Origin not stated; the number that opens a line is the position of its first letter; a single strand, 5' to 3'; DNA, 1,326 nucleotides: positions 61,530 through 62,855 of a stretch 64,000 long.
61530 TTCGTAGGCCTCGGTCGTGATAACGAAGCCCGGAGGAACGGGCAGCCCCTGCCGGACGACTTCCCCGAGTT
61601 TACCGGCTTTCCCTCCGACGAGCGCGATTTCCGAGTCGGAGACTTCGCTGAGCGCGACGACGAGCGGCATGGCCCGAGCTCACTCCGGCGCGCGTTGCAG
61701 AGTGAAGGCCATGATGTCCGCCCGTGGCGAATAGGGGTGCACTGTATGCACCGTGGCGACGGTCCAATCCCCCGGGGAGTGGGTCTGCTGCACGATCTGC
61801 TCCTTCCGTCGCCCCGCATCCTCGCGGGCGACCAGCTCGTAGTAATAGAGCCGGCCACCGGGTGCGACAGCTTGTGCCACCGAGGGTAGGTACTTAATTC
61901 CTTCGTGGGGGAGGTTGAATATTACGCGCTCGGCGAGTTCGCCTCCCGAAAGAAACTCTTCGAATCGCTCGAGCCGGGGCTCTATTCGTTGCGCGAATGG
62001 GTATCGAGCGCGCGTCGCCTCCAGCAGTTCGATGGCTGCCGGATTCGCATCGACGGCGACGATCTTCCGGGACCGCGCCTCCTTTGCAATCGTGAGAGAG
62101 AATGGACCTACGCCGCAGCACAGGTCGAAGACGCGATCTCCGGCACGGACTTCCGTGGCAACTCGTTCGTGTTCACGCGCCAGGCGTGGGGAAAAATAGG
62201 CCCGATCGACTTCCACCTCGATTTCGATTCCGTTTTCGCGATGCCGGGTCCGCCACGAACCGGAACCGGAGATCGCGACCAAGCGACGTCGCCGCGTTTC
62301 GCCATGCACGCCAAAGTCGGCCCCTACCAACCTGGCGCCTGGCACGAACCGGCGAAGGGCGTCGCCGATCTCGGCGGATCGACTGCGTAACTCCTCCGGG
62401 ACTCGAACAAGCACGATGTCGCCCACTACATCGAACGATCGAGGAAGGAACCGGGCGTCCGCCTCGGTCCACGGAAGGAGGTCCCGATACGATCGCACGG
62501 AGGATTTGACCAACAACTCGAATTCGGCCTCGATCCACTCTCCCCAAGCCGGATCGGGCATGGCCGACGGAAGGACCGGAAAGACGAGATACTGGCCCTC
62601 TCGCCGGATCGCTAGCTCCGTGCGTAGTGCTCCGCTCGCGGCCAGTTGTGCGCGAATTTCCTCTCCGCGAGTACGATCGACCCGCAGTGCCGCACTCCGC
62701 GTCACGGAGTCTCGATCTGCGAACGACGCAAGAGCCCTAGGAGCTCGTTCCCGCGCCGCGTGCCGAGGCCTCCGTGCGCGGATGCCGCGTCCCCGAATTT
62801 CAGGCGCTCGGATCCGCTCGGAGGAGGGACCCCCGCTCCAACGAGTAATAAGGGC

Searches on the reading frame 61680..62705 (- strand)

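Call 38: search_protein_families(library=pfam, proteins=[window:61680-62705:-], max_evalue=0.001)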
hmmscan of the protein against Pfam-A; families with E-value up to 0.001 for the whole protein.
window:61680-62705:- (341 aa): 8 families
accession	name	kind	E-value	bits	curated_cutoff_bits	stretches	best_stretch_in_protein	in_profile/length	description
PF02475.24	TRM5-TYW2_MTfase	-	3.5e-29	102.3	28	1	153-294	1-141/164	TRM5/TYW2 methyltransferase domain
PF25133.1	TYW2_N_2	-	6.8e-13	49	27.7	1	79-148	9-77/79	TYW2 N-terminal domain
PF18093.7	Trm5_N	-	1.1e-06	28.8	22.7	1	6-47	1-42/47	tRNA methyltransferase 5 N-terminal domain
PF05175.20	MTS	-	3e-06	27.4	23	1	188-236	31-79/170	Methyltransferase small domain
PF13489.12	Methyltransf_23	-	8e-06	26.1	27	1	173-291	7-119/164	Methyltransferase domain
PF13649.12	Methyltransf_25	-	2.1e-05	25.6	27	1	192-284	1-97/97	Methyltransferase domain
PF13847.12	Methyltransf_31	-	0.00026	21.1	27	1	188-252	3-67/145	Methyltransferase domain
PF01728.25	FtsJ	-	0.00028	21.3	24.1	0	186-224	19-57/181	FtsJ-like methyltransferase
